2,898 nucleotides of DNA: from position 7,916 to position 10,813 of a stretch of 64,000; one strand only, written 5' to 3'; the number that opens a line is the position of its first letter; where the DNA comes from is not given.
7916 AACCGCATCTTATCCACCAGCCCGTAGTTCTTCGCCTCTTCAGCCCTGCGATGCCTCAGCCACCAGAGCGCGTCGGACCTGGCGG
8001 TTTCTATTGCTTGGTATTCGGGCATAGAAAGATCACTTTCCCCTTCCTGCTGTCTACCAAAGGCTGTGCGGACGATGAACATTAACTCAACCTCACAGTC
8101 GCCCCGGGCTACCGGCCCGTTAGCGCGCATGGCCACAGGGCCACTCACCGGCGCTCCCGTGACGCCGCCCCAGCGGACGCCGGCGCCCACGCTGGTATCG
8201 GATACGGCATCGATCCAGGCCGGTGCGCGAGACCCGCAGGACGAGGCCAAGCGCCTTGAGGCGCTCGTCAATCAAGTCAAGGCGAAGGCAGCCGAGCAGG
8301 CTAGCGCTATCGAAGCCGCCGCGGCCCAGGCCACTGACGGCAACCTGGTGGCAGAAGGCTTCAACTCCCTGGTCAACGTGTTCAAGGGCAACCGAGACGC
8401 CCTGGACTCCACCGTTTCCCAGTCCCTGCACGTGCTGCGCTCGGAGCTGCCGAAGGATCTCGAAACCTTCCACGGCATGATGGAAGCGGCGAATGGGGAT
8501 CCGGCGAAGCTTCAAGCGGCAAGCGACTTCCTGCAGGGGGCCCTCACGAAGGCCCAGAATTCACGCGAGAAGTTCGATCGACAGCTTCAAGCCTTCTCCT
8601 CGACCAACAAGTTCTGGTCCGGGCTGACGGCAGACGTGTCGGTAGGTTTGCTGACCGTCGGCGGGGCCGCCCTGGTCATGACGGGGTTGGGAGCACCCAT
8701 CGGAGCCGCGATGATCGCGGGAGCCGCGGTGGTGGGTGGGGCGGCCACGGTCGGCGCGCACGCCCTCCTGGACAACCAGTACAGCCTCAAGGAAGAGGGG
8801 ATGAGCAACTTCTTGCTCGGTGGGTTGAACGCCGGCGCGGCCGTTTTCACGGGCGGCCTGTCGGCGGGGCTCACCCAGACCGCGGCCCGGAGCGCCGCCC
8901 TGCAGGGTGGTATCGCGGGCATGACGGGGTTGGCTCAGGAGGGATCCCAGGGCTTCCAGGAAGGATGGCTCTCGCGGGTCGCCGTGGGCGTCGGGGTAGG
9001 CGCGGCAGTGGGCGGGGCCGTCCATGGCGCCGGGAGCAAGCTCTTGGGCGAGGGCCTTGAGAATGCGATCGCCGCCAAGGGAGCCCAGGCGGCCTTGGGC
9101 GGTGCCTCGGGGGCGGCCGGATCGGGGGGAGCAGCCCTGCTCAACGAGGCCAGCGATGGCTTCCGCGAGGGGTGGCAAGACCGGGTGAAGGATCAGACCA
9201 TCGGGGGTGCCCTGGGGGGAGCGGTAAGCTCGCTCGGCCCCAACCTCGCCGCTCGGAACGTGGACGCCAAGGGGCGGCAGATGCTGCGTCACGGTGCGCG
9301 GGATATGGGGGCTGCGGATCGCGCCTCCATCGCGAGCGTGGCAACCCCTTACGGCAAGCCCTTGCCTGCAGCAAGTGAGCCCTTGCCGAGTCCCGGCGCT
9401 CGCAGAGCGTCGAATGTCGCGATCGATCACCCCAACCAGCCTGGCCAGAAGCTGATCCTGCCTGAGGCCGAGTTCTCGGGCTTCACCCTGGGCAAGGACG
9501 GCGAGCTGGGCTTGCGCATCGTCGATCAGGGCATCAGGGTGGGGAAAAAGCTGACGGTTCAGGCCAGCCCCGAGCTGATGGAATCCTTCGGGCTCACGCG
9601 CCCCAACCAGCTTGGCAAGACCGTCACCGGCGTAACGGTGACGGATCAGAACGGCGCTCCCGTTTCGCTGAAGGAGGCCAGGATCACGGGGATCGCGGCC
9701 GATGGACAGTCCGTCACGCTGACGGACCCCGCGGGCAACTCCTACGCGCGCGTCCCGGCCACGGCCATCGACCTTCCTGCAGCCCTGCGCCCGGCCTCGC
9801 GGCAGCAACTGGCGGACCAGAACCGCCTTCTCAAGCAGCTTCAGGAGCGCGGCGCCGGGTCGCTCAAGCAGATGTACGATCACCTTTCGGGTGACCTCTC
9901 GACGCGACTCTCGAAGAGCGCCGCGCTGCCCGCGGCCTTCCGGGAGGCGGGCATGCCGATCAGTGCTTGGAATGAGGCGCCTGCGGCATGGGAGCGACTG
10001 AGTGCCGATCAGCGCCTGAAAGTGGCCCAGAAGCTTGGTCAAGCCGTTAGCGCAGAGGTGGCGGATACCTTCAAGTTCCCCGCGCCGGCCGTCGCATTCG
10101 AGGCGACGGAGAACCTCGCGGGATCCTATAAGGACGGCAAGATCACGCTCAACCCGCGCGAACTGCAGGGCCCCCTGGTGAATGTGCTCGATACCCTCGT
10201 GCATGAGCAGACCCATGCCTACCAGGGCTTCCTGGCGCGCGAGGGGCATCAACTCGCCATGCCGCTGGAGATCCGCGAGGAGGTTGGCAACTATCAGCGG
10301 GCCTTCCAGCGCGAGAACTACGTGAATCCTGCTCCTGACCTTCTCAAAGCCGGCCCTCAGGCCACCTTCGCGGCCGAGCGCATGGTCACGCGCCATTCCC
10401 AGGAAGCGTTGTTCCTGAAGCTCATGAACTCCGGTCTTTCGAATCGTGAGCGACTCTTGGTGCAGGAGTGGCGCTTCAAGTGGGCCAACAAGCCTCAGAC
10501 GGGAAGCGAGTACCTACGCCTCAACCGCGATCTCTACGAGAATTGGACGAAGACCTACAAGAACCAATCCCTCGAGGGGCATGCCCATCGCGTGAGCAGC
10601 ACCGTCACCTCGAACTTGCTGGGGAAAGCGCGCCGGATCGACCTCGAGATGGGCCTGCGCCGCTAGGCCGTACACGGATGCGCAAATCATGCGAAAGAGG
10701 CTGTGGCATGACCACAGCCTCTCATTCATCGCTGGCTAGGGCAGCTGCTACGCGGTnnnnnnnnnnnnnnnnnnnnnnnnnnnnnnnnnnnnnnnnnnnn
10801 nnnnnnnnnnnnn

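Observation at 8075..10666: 866-aa glycine-zipper membrane-inserting protein with C-terminal HExxHxxQ zincin-like motif (candidate toxin/effector)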

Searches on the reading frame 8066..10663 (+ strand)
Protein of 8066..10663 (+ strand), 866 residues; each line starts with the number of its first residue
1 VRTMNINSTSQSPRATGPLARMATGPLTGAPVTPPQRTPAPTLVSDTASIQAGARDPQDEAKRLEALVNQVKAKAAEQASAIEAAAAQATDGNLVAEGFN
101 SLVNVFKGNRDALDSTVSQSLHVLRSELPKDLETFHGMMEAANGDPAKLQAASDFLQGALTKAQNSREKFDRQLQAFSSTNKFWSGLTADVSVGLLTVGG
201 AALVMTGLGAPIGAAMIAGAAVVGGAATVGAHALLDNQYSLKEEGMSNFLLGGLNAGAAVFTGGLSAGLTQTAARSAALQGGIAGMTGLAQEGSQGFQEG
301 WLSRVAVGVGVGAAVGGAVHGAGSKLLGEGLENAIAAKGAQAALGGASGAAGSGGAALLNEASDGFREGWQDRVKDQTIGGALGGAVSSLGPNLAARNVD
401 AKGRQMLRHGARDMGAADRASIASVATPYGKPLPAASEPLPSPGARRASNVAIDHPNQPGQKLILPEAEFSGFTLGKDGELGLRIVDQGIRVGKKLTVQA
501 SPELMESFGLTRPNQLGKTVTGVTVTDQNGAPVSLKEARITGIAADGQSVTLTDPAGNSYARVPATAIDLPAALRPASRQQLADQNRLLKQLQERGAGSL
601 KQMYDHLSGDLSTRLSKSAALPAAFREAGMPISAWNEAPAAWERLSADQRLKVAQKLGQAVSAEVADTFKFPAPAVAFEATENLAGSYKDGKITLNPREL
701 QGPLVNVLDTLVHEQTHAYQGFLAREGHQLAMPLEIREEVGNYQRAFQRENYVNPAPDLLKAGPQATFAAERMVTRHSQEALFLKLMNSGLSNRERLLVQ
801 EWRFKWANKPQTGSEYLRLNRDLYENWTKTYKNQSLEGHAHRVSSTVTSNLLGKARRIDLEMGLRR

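Call 3: search_protein_families(library=pfam, proteins=[window:8066-10663:+], max_evalue=10)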
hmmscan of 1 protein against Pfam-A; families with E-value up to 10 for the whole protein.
window:8066-10663:+ (866 aa): 1 family
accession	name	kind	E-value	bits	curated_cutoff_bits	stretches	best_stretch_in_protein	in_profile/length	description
PF11932.13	DUF3450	-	0.035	13.8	32.6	1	46-147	45-143/241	Protein of unknown function (DUF3450)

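Call 4: search_protein_families(library=ncbifam, proteins=[window:8066-10663:+], max_evalue=10)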
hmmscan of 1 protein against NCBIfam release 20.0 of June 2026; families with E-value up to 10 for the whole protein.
window:8066-10663:+ (866 aa): 2 families
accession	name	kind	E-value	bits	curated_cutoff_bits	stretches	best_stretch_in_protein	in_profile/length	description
NF051442.1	NheB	equivalog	0.00019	20.7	500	1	86-228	149-282/398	non-hemolytic enterotoxin subunit B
TIGR03930.1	WXG100_ESAT6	subfamily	0.58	10.4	44.85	1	46-114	5-75/90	WXG100 family type VII secretion target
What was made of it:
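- On LXG / WXG100 T7SS substrates: TIGR03930 scored E 0.58 (call 4).
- There is a weak WXG100 hit on aa 46-114 (E 0.58, call 4).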

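Call 5: search_solved_structures(query=window:8066-10663:+, max_evalue=10)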
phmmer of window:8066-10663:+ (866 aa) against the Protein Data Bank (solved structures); distinct sequences matched with E-value up to 10: 3.
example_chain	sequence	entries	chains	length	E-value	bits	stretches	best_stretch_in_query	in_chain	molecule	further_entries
3wxx_B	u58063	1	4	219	0.078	14.7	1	161-271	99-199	AopB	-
7kix_A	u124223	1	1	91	1.8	10.2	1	557-614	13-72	Anti-CRISPR protein AcrIE2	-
7chq_A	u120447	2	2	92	1.9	10.1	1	557-614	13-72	anti-CRISPR AcrIE2 | AcrIE2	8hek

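Call 7: find_homologous_proteins(query=window:8066-10663:+, max_evalue=0.001)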
Query window:8066-10663:+ (866 aa): 7 proteins with E <= 0.001 among 8000 candidates.
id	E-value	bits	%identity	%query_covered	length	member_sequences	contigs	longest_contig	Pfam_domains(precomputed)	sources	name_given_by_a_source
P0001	0.0e+0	1830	100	98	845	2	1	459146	-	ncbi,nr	ncbi:hypothetical protein J7643_14210 [bacterium]|nr:hypothetical protein [bacterium]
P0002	0.0e+0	1528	86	95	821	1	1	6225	-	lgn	-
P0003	0.0e+0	1466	80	100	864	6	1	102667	-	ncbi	-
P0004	3.0e-202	692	44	96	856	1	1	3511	-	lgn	-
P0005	1.6e-75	273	51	34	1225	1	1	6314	-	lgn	-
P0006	1.5e-67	247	40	44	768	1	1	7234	-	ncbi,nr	ncbi:MAG: hypothetical protein H7338_22365, partial [Candidatus Sericytochromatia bacterium]|nr:hypo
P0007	1.8e-45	174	38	31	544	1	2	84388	-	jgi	jgi:hypothetical protein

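Call 10: find_encoding_contigs(protein=P0003, flank=10000, max_places=3)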
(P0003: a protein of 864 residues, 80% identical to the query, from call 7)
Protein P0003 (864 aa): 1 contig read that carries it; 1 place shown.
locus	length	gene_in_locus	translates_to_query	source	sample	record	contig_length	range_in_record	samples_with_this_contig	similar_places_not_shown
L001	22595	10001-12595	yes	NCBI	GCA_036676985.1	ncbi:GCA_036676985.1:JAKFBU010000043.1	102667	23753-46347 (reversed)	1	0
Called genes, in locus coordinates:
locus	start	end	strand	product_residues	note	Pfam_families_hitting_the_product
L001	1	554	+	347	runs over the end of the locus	PF00583:Acetyltransf_1, PF13302:Acetyltransf_3 (weak), PF13673:Acetyltransf_10, PF13508:Acetyltransf_7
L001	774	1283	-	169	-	PF02674:Colicin_V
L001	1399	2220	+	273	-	-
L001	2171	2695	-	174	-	-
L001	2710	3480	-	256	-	-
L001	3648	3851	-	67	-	-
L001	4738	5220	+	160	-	PF03061:4HBT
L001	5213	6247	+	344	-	PF26370:KDD_N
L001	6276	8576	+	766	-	PF03477:ATP-cone, PF00317:Ribonuc_red_lgN, PF02867:Ribonuc_red_lgC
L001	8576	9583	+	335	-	PF00268:Ribonuc_red_sm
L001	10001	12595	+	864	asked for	-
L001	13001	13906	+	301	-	PF00294:PfkB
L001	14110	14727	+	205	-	-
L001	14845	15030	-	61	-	-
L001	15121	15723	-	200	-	PF01810:LysE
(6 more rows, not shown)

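Call 11: find_encoding_contigs(protein=P0007, flank=10000, max_places=3)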
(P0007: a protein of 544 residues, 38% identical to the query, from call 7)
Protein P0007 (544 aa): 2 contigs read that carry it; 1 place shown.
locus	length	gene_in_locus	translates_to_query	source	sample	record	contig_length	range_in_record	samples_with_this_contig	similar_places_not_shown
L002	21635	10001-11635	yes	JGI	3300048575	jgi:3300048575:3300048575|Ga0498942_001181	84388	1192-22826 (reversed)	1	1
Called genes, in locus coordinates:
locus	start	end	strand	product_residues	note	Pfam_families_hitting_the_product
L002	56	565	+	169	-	-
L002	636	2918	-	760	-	PF00521:DNA_topoisoIV, PF03989:DNA_gyraseA_C (faint)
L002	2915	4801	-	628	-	PF02518:HATPase_c, PF00204:DNA_gyraseB, PF01751:Toprim, PF00986:DNA_gyraseB_C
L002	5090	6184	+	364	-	PF03747:ADP_ribosyl_GH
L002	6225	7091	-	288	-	PF04072:LCM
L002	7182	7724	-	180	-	-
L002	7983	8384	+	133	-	PF01242:PTPS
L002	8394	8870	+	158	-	PF01242:PTPS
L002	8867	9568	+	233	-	PF00106:adh_short, PF01370:Epimerase (weak), PF08659:KR, PF13561:adh_short_C2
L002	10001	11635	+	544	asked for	-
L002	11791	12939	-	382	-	PF04286:DUF445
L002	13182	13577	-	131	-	-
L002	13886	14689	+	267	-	-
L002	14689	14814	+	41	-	-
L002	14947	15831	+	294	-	-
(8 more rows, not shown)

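Call 21: search_protein_families(library=pfam, proteins=[P0005, P0006, P0007, P0004], max_evalue=10)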
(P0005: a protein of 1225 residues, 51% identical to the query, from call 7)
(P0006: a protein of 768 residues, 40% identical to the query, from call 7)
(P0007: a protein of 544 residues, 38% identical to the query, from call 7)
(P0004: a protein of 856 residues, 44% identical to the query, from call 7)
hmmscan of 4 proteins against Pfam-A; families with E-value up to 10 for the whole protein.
P0005 (1225 aa): 2 families
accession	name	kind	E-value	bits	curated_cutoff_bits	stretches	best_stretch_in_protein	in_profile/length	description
PF13738.12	Pyr_redox_3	-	0.00054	19.7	30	2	739-793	95-148/305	Pyridine nucleotide-disulphide oxidoreductase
PF13434.12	Lys_Orn_oxgnase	-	0.015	14.9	21.3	1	729-811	105-184/339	L-lysine 6-monooxygenase/L-ornithine 5-monooxygenase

P0006 (768 aa): 2 families
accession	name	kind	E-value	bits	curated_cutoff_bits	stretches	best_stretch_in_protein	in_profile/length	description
PF02831.20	gpW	-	0.047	13.9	22.5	1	630-651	6-27/66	gpW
PF13738.12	Pyr_redox_3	-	0.047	13.4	30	1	637-701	95-153/305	Pyridine nucleotide-disulphide oxidoreductase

P0007 (544 aa): 2 families
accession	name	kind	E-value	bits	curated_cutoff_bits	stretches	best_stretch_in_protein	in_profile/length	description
PF25229.1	Salactin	-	0.013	15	27.1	1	253-354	173-274/335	Salactin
PF10912.14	Glam1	-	0.066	13.7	22.3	0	126-177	86-134/146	Glia associated membrane protein glam-1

P0004 (856 aa): 0 families
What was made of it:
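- Another class hits Pyr_redox_3 weakly (call 21).
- Tried and rejected: Pfam and NCBIfam gave nothing above threshold (calls 3, 4, 21).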

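Call 28: search_protein_representatives(alignment_id=A4)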
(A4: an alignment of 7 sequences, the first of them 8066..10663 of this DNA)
Query: 7 sequences, 851 profile positions. Proteins with E-value up to 0.001 (for the whole library): 30; up to 1e-10: 21; up to 1e-30: 16. The best 30 are listed.
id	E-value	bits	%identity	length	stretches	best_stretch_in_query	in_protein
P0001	0.0e+00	1613.3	-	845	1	8-851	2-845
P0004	0.0e+00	1416.4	-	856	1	1-848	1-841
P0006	1.4e-147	509.9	-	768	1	4-386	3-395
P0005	2.5e-146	505.8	-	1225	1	45-380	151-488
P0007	2.8e-125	436.2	-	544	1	41-388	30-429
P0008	1.1e-123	431.0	-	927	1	38-392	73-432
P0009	2.1e-121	423.4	-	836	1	47-390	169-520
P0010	9.5e-109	381.5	-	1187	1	13-395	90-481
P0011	2.0e-83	297.7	-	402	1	54-379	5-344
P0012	4.7e-78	279.9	-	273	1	87-352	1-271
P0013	8.3e-77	275.8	-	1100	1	8-415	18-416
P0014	1.1e-74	268.8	-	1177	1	6-406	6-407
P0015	1.5e-65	238.6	-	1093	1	19-392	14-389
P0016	8.5e-54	199.7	-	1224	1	37-382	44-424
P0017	2.5e-51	191.5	-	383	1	33-380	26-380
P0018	3.7e-35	138.0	-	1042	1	57-410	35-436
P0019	1.3e-29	119.7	-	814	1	156-382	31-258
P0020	1.6e-23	99.5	-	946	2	142-380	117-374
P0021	7.4e-23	97.3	-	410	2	554-791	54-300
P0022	8.1e-23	97.2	-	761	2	555-792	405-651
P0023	9.0e-17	77.2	-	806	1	544-794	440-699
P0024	3.6e-10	55.4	-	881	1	202-381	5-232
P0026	1.0e-05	40.6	-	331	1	620-706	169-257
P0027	2.1e-05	39.6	-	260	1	623-707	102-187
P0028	4.5e-04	35.2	-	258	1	619-706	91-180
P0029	6.3e-04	34.7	-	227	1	624-731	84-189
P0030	6.7e-04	34.6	-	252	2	620-708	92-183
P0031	7.0e-04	34.6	-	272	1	623-711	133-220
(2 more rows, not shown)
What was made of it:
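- Constant N, variable C. The exhaustive profile search found the N-module in P0004-P0020 and P0024, which are 273-1225 aa long (call 28).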

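Call 30: search_protein_families(library=pfam, proteins=[P0021, P0022, P0023, P0024, P0026, P0027, P0028, P0029, P0030, P0031], max_evalue=0.1)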
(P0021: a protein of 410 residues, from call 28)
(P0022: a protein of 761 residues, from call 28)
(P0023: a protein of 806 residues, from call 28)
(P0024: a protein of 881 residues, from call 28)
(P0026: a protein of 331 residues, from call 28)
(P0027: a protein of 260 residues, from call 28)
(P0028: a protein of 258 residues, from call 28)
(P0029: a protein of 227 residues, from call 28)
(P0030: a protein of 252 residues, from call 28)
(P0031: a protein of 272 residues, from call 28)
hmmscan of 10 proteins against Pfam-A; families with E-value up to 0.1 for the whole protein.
P0021 (410 aa): 0 families

P0022 (761 aa): 0 families

P0023 (806 aa): 0 families

P0024 (881 aa): 0 families

P0026 (331 aa): 1 family
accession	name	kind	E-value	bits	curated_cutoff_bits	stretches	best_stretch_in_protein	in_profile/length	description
PF10263.15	SprT-like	-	0.0083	16.4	25.6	1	216-255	30-73/108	SprT-like family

P0027 (260 aa): 3 families
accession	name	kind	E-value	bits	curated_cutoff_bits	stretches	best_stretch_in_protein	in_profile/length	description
PF10752.14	DUF2533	-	0.013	16.4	25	1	36-73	27-64/83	Protein of unknown function (DUF2533)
PF10460.15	Peptidase_M30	-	0.047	12.7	25.8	1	160-208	129-177/369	Peptidase M30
PF11938.13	DUF3456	-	0.081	13.7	21.1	0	28-146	15-126/150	TLR4 regulator and MIR-interacting MSAP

P0028 (258 aa): 2 families
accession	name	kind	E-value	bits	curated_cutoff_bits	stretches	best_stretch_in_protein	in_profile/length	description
PF10263.15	SprT-like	-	0.001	19.4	25.6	1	131-179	19-74/108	SprT-like family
PF20573.4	DUF6782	-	0.082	12.6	27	0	119-184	45-108/241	Putative metallopeptidase family (DUF6782)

P0029 (227 aa): 1 family
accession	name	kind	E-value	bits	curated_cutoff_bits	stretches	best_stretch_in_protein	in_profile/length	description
PF10263.15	SprT-like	-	0.0041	17.4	25.6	1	112-170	18-79/108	SprT-like family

P0030 (252 aa): 0 families

P0031 (272 aa): 5 families
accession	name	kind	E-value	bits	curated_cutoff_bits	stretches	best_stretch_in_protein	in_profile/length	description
PF06013.18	WXG100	-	1.4e-05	25.7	27.3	1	4-88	1-84/86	Proteins of 100 residues with WXG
PF20573.4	DUF6782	-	0.00046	20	27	1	163-216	56-105/241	Putative metallopeptidase family (DUF6782)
PF13058.12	DUF3920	-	0.01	16.5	27.3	0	200-270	75-121/126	Protein of unknown function (DUF3920)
PF10824.14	T7SS_ESX_EspC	-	0.032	15.1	23.5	1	1-90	1-92/100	Excreted virulence factor EspC, type VII ESX diderm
PF15209.11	IL31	-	0.035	14.4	27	0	1-41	3-43/132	Interleukin 31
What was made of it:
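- On DUF4157 (PF13699): There was no hit even at E<=10 with the full protein or the isolated C-domain (calls 3, 21), and none in 10 relatives (call 30).
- Closest known: DUF4157. Different: There is no HMM match at E<=10 for the whole protein or for the isolated C-domain (calls 3, 21), nor in any relative (call 30).
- A remote relative of the C-domain is fused to WXG100 (call 30).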

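Call 31: search_protein_families(library=pfam, proteins=[P0008, P0009, P0010, P0013, P0014, P0015, P0016, P0018, P0019], max_evalue=0.01)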
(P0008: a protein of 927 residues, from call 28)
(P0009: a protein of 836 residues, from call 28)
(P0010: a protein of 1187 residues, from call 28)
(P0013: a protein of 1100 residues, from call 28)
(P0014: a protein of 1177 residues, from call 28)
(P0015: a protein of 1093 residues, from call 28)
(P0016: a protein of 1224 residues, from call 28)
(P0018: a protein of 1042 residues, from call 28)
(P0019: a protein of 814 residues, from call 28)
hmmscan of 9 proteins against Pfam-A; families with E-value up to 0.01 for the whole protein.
P0008 (927 aa): 0 families

P0009 (836 aa): 0 families

P0010 (1187 aa): 0 families

P0013 (1100 aa): 0 families

P0014 (1177 aa): 0 families

P0015 (1093 aa): 0 families

P0016 (1224 aa): 1 family
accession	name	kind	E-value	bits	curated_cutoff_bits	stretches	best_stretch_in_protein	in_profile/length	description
PF15960.10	DUF4763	-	0.0081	15.9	30.1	1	939-1010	46-122/236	Domain of unknown function (DUF4763)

P0018 (1042 aa): 0 families

P0019 (814 aa): 0 families

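Call 34: list_cluster_members(proteins=[P0004, P0005, P0008, P0009, P0010, P0013, P0014, P0016, P0018, P0022])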
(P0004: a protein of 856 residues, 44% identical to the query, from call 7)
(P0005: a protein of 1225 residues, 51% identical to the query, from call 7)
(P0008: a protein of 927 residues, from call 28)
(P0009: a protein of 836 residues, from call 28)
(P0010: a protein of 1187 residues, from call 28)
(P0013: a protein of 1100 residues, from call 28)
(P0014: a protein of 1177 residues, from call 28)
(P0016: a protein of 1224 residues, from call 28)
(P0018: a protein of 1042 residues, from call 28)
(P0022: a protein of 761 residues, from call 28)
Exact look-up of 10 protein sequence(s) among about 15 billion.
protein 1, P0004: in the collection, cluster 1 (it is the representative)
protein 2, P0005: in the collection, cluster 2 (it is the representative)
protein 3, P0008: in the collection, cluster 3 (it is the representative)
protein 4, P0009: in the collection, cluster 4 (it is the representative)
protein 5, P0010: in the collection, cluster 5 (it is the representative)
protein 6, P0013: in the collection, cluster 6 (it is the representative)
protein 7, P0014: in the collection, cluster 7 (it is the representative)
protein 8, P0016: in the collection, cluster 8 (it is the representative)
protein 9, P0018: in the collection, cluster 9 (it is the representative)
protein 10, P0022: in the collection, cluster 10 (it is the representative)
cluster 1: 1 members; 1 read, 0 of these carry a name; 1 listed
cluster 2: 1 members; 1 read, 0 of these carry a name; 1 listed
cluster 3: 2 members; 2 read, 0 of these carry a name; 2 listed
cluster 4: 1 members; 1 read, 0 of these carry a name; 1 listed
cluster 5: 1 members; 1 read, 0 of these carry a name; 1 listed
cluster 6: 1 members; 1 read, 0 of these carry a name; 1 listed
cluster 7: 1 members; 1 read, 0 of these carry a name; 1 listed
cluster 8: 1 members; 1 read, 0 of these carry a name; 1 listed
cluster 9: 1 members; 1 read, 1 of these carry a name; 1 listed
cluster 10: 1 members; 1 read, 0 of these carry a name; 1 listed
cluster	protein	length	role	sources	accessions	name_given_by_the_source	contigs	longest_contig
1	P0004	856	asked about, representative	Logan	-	-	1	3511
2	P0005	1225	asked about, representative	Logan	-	-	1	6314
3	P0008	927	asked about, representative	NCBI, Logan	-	-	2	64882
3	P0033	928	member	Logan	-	-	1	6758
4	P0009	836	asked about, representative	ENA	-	-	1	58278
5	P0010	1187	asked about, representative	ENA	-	-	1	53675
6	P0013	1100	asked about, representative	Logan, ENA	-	-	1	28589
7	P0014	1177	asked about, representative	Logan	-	-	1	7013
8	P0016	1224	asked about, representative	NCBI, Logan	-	-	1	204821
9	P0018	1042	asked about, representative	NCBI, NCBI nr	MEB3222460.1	MAG: hypothetical protein VKS61_10315 [Candidatus Sericytochromatia bacterium] | hypothetical protein [Candidatus Sericytochromatia bacterium]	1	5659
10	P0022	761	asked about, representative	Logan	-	-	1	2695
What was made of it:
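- It is rare, with singleton clusters (calls 7, 34).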

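Call 43: find_encoding_contigs(protein=P0016, flank=8000, max_places=2)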
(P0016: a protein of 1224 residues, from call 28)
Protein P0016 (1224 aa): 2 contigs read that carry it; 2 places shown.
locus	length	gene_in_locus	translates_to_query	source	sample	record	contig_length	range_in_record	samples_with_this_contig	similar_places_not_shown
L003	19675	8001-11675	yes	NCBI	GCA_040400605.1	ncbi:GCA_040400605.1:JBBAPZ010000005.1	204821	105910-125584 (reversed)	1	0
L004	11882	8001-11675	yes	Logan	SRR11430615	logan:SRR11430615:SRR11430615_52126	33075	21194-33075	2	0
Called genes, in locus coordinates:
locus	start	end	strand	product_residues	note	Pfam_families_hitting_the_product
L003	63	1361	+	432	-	PF13785:DUF4178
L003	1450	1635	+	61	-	-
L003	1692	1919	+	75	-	PF03994:DUF350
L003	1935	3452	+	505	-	PF01564:Spermine_synth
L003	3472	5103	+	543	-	PF01266:DAO (weak), PF13450:NAD_binding_8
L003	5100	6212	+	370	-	-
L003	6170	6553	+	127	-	PF02675:AdoMet_dc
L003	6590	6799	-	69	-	-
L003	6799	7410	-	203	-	-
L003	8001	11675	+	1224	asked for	-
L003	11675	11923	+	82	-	-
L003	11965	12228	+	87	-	-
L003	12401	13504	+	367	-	PF17761:DUF1016_N, PF06250:YhcG_C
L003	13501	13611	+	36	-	-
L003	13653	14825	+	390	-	PF13620:CarboxypepD_reg, PF13715:CarbopepD_reg_2 (faint)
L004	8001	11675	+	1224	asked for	-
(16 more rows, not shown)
